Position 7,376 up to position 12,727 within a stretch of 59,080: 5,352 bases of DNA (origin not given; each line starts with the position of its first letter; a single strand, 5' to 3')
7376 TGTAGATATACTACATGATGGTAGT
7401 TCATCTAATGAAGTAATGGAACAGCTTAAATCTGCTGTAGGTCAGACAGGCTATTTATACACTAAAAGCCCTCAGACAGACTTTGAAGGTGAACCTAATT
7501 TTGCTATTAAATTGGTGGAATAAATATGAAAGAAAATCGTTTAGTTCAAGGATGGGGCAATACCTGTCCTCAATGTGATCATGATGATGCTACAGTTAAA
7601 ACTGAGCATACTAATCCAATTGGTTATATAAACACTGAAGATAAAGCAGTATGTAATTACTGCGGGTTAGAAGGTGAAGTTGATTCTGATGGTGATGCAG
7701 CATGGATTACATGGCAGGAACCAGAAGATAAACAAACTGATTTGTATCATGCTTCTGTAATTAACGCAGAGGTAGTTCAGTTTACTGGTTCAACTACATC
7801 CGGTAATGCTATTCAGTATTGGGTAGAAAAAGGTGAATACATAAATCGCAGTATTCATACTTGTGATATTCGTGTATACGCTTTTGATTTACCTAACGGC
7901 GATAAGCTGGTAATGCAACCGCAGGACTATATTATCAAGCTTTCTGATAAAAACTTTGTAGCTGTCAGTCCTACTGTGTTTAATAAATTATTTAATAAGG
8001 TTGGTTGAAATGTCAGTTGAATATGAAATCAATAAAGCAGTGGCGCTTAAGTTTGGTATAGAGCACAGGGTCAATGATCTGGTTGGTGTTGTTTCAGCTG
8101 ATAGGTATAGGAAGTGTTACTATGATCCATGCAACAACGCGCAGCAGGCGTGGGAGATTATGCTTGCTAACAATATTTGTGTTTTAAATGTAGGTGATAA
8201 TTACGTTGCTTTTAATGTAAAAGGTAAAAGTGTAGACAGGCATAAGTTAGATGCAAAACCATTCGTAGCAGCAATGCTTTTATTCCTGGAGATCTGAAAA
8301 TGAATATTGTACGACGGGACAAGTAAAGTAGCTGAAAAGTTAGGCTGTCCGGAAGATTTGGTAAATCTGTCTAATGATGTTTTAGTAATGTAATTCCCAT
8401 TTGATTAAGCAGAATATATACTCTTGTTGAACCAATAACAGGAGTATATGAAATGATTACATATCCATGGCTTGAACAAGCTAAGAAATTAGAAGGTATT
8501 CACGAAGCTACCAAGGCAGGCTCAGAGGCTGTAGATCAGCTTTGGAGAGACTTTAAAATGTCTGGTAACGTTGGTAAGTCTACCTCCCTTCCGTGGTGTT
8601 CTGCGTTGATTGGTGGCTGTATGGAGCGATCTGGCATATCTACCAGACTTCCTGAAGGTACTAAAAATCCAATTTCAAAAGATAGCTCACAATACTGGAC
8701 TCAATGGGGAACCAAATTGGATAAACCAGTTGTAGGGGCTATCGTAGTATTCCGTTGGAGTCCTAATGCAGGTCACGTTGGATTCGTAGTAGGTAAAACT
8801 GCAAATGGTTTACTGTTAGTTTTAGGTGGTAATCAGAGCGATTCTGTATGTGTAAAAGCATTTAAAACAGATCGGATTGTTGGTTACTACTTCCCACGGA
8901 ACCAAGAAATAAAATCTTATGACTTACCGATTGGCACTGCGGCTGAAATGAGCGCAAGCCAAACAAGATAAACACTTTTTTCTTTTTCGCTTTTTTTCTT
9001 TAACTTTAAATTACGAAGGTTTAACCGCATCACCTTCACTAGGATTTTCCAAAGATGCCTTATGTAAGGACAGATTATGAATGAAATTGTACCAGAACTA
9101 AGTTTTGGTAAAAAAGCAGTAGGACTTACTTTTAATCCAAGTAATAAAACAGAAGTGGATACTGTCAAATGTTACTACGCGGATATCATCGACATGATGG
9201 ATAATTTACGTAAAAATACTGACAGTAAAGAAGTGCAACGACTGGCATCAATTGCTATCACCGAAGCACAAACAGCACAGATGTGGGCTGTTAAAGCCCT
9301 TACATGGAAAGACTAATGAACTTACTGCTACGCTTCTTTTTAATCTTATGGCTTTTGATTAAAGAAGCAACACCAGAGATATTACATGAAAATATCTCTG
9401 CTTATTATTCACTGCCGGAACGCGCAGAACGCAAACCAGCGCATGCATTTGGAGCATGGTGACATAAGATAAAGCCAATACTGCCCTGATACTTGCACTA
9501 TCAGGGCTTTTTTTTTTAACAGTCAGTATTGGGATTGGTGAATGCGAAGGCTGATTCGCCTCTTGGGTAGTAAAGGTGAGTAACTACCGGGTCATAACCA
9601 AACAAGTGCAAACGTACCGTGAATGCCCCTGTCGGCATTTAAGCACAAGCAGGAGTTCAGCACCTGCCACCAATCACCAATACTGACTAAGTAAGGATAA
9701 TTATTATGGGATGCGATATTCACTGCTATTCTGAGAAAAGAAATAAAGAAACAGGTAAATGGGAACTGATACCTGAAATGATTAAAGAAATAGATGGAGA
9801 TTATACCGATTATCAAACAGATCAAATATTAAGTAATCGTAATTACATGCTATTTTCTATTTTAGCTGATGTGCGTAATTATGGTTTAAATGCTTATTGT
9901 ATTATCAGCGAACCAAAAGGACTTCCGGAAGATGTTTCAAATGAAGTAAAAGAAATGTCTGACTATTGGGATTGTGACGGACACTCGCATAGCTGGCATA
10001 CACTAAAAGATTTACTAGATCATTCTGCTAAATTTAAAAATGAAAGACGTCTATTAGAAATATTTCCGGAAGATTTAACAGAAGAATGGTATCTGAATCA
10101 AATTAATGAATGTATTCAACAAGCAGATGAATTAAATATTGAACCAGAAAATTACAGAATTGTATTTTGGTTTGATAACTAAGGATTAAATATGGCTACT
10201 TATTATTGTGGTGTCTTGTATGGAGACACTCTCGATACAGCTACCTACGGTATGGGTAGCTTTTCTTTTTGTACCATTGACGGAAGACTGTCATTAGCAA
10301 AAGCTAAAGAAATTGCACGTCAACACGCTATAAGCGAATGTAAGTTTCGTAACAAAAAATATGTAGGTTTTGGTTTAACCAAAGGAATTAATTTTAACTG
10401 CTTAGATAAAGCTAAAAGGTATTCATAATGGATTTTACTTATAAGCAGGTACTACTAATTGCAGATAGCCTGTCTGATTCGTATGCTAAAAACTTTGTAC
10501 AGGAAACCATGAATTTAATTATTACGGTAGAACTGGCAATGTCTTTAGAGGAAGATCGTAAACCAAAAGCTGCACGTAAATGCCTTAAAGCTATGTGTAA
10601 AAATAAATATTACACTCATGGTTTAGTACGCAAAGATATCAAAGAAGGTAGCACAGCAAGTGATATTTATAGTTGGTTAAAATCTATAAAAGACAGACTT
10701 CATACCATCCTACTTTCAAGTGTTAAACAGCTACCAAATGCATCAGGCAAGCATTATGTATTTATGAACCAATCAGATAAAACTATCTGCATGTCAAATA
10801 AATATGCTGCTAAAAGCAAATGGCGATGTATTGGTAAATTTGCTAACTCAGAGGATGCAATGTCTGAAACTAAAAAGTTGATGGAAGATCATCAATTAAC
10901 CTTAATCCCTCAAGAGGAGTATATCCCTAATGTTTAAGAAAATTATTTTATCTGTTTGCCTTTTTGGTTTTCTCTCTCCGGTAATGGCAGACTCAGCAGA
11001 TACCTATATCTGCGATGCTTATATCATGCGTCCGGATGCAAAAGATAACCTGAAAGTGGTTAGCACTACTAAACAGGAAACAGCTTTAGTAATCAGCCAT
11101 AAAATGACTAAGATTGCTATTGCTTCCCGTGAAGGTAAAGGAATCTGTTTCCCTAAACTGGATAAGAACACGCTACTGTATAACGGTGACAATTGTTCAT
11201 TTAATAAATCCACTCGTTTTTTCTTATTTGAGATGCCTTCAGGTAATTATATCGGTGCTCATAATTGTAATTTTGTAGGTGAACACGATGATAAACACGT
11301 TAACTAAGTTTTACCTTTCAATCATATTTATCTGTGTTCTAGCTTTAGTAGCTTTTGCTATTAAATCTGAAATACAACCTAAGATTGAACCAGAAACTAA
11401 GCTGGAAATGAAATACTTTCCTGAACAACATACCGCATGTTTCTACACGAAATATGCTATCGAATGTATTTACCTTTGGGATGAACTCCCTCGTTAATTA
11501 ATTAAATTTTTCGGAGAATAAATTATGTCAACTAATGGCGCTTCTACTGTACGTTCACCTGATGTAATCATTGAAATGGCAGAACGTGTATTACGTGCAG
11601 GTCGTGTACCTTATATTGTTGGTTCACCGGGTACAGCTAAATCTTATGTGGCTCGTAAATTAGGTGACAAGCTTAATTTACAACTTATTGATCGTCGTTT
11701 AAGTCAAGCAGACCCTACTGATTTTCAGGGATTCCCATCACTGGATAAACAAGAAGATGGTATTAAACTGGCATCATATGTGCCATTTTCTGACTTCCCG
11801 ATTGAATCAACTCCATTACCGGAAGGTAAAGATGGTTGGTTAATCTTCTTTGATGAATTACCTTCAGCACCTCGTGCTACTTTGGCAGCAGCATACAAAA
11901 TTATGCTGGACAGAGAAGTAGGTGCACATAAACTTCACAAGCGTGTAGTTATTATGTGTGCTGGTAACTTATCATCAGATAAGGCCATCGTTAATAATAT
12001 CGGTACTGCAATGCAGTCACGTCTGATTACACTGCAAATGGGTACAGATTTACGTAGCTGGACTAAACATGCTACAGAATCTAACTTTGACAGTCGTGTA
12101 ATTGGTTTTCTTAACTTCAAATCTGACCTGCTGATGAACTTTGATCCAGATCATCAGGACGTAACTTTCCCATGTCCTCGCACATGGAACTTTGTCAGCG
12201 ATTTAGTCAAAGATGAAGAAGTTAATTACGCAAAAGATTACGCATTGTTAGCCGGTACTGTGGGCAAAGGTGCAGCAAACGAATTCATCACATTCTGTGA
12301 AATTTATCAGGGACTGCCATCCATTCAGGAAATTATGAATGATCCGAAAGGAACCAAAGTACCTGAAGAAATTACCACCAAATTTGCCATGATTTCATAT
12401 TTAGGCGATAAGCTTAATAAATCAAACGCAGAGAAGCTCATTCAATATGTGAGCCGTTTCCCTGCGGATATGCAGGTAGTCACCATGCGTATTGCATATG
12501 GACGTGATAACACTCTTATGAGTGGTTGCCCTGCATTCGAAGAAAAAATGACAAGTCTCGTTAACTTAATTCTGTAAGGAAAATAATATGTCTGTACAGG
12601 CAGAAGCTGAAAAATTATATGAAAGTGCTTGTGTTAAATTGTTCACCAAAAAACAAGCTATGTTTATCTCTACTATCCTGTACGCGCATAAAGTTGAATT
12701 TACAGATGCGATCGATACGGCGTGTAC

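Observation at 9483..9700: Highly structured intergenic element: terminator, ATTGG/CCAAT repeats forming a long-range stem, and three internal hairpins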

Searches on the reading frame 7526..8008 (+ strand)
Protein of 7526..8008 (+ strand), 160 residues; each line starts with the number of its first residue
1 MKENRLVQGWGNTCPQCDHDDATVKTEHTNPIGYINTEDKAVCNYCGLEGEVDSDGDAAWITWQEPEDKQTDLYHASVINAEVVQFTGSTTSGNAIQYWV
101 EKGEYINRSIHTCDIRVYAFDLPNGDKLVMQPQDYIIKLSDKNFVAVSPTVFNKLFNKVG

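Call 24: search_protein_families(library=phrogs, proteins=[window:7526-8008:+], max_evalue=0.001)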
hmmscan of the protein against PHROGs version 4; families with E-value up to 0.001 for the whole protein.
window:7526-8008:+ (160 aa): 6 families
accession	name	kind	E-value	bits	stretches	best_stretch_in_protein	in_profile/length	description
phrog_4446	-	unknown function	1.1e-10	42.5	1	3-68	136-201/204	-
phrog_19511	-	unknown function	1e-06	29.8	1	79-158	9-87/155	-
phrog_35748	-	unknown function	3.6e-06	28.1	1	83-157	18-92/96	-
phrog_419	-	unknown function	5.6e-05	23.7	1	82-159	52-123/300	-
phrog_4159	-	other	0.00034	21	0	91-160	19-84/270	nucleotide pyrophosphohydrolase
phrog_36696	-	unknown function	0.00053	21.2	0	74-114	2-40/93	-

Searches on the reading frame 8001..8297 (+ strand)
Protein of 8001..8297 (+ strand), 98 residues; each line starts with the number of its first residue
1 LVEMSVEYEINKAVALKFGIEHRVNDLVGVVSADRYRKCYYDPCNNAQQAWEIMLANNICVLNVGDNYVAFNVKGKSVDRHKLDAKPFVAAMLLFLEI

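Call 103: search_protein_families(library=pfam, proteins=[window:8001-8297:+], max_evalue=0.01)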
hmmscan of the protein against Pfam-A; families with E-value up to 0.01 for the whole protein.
window:8001-8297:+ (98 aa): 1 family
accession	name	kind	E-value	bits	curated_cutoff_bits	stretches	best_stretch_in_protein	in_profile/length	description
PF10765.14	Phage_P22_NinX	-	0.00069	20.3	22.6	1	8-96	8-111/114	Bacteriophage P22, NinX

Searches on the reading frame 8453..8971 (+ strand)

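Call 24: search_protein_families(library=phrogs, proteins=[window:8453-8971:+], max_evalue=0.001)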
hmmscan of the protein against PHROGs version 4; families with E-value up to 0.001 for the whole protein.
window:8453-8971:+ (172 aa): 4 families
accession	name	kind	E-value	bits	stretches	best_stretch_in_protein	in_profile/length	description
phrog_1259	-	tail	5.2e-33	114.9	1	4-169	989-1150/1179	baseplate hub subunit and tail lysozyme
phrog_21357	-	lysis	2.3e-11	44.5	1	7-135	8-135/225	endolysin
phrog_9589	-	lysis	2.8e-05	25.1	1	8-132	9-130/281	endolysin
phrog_329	-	tail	0.0001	21.6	1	49-159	563-660/949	minor tail protein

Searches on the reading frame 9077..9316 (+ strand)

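Call 24: search_protein_families(library=phrogs, proteins=[window:9077-9316:+], max_evalue=0.001)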
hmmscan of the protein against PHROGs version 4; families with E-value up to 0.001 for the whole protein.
window:9077-9316:+ (79 aa): 1 family
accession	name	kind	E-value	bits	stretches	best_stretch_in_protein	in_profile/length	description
phrog_717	-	unknown function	5.8e-10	40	1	18-79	211-285/289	-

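Call 103: search_protein_families(library=pfam, proteins=[window:9077-9316:+], max_evalue=0.01)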
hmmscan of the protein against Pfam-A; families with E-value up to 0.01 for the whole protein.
window:9077-9316:+ (79 aa): 1 family
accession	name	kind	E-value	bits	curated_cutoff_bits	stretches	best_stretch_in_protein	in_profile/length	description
PF24729.2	Acb2_Tad1_hairpin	-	2.8e-09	37.5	27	1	20-76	3-57/58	Acb2/Tad1, hairpin domain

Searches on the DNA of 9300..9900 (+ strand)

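Call 7: search_dna_similar(query=window:9300-9900:+, collection=phages, mode=distant, max_rows=40)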
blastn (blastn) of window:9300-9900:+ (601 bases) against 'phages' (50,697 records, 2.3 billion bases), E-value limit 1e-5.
Records with a match: 1; places in all: 1; records where one place covers at least 80% of the query: 0.
Best place of each record, by identity: 95-99% 1.
By first word of the organism name: Providencia 1.
By host as written in the record: - 1.
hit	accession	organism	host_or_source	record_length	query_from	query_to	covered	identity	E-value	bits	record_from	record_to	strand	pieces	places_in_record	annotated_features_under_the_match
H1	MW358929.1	Providencia phage PSTRCR_117lys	sewage sample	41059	221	389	28%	95.3%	7e-70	269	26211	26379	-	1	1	none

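Call 8: search_rna_families(source=window, start=9400, end=9760, threshold=evalue, max_evalue=10)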
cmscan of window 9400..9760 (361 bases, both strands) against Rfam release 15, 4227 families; matches with E-value up to 10: 4.
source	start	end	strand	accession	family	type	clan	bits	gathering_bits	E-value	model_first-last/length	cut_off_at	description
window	9462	9542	+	RF00840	mir-374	Gene; miRNA;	-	17.4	54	0.78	1-71/71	no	mir-374 microRNA precursor family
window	9474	9529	-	RF02067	STnc310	Gene; sRNA;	-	16.8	40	1.1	1-61/61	no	Salmonella enterica sRNA STnc310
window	9457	9515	+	RF02399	NsiR1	Gene; sRNA;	-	16.4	39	0.84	1-60/60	no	Nitrogen stress-induced RNA 1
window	9449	9526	+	RF02510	PYLIS_3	Cis-reg;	-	11.6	38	5.4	1-100/100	no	Pyrrolysine insertion sequence mttB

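Call 9: get_annotated_region(hit=H1, flank=3000)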
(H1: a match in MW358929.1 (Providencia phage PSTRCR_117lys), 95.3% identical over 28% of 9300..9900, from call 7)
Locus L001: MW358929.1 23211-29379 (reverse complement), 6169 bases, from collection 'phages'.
description: Providencia phage PSTRCR_117lys, complete genome.
organism: Providencia phage PSTRCR_117lys (NCBI taxid 2800825)
taxonomy: Viruses; Duplodnaviria; Heunggongvirae; Uroviricota; Caudoviricetes; Hendrixvirinae
host: -; source: sewage sample; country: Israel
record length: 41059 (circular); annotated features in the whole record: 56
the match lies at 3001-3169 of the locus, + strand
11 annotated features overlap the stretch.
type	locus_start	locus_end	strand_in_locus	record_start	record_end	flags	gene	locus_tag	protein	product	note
CDS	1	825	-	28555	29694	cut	-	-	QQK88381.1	DNA replication protein O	-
CDS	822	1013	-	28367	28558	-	-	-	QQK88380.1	hypothetical protein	-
CDS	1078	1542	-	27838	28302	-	-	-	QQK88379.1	hypothetical protein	-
CDS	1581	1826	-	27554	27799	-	-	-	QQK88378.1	hypothetical protein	-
CDS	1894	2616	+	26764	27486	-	-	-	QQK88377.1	transcriptional regulator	-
CDS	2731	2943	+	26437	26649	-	-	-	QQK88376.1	hypothetical protein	-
CDS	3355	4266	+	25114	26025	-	-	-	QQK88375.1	DNA recombination-dependent growth factor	DNA recombination-dependent growth factor RdgC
CDS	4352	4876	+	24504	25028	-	-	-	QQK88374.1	hydrolase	Phage hydrolase of HD superfamily (COG1896) (ACLAME 764)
CDS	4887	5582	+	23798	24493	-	-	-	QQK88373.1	hypothetical protein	-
CDS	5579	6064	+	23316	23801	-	-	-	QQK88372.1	SAM-dependent methyltransferase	-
CDS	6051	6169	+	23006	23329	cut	-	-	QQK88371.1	hypothetical protein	-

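Call 14: search_dna_similar(query=window:9515-9695:+, collection=plasmids, mode=distant, max_rows=40)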
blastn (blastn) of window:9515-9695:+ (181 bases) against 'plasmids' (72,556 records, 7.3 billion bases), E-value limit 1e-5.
No match.

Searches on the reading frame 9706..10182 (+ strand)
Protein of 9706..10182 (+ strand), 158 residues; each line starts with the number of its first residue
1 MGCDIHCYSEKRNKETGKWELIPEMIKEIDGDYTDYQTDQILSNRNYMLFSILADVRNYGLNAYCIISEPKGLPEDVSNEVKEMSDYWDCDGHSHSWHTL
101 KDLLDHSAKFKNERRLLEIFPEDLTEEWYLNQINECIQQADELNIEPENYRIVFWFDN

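Call 24: search_protein_families(library=phrogs, proteins=[window:9706-10182:+], max_evalue=0.001)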
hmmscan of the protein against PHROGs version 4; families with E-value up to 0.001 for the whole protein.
window:9706-10182:+ (158 aa): 2 families
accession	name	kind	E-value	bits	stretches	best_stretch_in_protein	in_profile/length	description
phrog_10141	-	unknown function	1.2e-55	189.9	2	1-113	1-115/212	-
phrog_17909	-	unknown function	2.8e-05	25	1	1-110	1-94/252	-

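Call 26: find_related_loci(query=window:9706-10182:+, collection=viral_contigs, flank=3000)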
Query window:9706-10182:+ (158 aa) in viral_contigs; peptide patterns used: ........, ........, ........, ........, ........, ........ (x = any residue, [..] = any of these).
24 stretches matched a pattern; 23 encode a relative of the query (tblastn E <= 1e-3); 23 distinct loci.
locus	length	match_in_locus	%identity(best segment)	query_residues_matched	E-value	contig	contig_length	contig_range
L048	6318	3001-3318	47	1-106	6e-23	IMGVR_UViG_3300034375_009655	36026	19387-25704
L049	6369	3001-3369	41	1-106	4e-21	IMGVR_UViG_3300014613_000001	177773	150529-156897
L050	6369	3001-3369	41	1-106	4e-21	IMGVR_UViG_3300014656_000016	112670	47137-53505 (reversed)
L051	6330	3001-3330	45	1-105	2e-20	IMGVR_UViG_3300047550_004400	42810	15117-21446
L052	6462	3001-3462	32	1-158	6e-20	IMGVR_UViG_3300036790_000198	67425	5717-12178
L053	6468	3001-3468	34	1-158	2e-18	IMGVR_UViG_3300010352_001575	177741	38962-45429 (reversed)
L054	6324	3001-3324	36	1-129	4e-18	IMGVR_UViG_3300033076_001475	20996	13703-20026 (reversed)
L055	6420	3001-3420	35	1-158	4e-17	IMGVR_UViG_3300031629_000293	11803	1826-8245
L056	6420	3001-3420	35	1-158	6e-17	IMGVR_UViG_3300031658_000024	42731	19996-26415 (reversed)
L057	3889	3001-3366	36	1-117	5e-17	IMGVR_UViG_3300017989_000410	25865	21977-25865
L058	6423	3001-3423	38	1-158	7e-16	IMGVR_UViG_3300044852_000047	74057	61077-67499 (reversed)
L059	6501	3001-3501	31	7-158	2e-14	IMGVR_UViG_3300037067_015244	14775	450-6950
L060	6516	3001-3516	31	1-158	2e-10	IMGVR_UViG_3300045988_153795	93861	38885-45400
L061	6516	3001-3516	31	1-158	2e-10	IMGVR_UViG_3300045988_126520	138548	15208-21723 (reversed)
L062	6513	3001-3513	28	1-158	6e-10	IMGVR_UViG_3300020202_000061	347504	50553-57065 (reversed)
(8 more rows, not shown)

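Call 103: search_protein_families(library=pfam, proteins=[window:9706-10182:+], max_evalue=0.01)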
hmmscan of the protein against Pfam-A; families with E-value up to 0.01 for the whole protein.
window:9706-10182:+ (158 aa): 0 families

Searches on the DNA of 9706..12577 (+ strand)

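Call 25: search_dna_similar(query=window:9706-12577:+, collection=phages, mode=distant, max_rows=15)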
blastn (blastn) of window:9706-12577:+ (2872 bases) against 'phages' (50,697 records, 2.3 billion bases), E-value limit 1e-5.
Records with a match: 32; places in all: 32; records where one place covers at least 80% of the query: 0.
Best place of each record, by identity: 95-99% 7; 80-90% 2; 60-80% 23.
By first word of the organism name: Vibrio 28; Pseudoalteromonas 2; Burkholderia 2.
By host as written in the record: Vibrio splendidus 8; Vibrio cholerae 7; Vibrio parahaemolyticus RIMD2210633 4; Vibrio sp. 2; Pseudoalteromonas sp. YD6 2; Vibrio owensii GRA50-12 2; Vibrio cholerae 1051 2; Vibrio alginolyticus 1651 2; and 3 more.
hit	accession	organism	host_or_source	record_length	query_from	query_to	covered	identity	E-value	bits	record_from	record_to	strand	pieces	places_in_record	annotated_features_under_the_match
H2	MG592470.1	Vibrio phage 1.097.O._10N.286.49.B3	Vibrio sp.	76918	2090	2319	8%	68.4%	3e-12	82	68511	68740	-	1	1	P-loop containing nucleoside triphosphate hydrolase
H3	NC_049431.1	Vibrio phage 1.097.O._10N.286.49.B3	Vibrio sp.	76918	2090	2319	8%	68.4%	3e-12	82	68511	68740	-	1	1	ATPase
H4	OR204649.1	Vibrio phage PJN101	Vibrio parahaemolyticus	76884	2141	2344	7%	70.5%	4e-11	78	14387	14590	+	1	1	MoxR-like ATPase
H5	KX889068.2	Vibrio phage vB_VspP_pVa5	Vibrio splendidus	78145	2118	2322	7%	68.0%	2e-8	68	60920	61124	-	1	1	MoxR-like ATPase protein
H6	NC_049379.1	Vibrio phage vB_VspP_pVa5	Vibrio splendidus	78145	2118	2322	7%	68.0%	2e-8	68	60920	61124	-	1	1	ATPase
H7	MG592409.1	Vibrio phage 1.025.O._10N.222.46.B6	Vibrio splendidus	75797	2126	2319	7%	68.7%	6e-9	71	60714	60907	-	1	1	hypothetical protein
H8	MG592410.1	Vibrio phage 1.026.O._10N.222.49.C7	Vibrio splendidus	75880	2126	2319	7%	68.7%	6e-9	71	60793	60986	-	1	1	hypothetical protein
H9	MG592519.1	Vibrio phage 1.150.O._10N.222.46.A6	Vibrio splendidus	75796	2126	2319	7%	68.7%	6e-9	71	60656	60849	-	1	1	hypothetical protein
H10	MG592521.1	Vibrio phage 1.152.O._10N.222.46.E1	Vibrio splendidus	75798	2126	2319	7%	68.7%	6e-9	71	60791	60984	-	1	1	hypothetical protein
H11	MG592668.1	Vibrio phage 2.130.O._10N.222.46.C2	Vibrio splendidus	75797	2126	2319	7%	68.7%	6e-9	71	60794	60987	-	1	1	hypothetical protein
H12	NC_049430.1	Vibrio phage 1.026.O._10N.222.49.C7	Vibrio splendidus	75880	2126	2319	7%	68.7%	6e-9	71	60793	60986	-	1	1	ATPase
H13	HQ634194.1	Vibrio phage VBP47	Vibrio parahaemolyticus RIMD2210633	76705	2180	2336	5%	72.5%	6e-9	70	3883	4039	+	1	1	ATPase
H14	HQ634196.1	Vibrio phage VBP32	Vibrio parahaemolyticus RIMD2210633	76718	2180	2336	5%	72.5%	6e-9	70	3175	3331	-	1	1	ATPase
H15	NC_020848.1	Vibrio phage VBP47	Vibrio parahaemolyticus RIMD2210633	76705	2180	2336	5%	72.5%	6e-9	70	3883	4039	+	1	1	ATPase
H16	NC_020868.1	Vibrio phage VBP32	Vibrio parahaemolyticus RIMD2210633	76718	2180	2336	5%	72.5%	6e-9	70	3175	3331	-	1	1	ATPase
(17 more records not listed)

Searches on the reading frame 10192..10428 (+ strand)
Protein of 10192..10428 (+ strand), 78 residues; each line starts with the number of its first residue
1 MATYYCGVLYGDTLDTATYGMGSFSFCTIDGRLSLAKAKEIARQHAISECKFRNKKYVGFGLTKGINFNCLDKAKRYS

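Call 24: search_protein_families(library=phrogs, proteins=[window:10192-10428:+], max_evalue=0.001)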
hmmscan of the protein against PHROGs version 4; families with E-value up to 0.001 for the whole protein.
window:10192-10428:+ (78 aa): 1 family
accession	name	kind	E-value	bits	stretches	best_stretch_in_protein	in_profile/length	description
phrog_8099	-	unknown function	1.4e-33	115.9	1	1-78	1-78/90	-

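Call 103: search_protein_families(library=pfam, proteins=[window:10192-10428:+], max_evalue=0.01)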
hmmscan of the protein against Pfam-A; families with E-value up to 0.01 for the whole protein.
window:10192-10428:+ (78 aa): 0 families
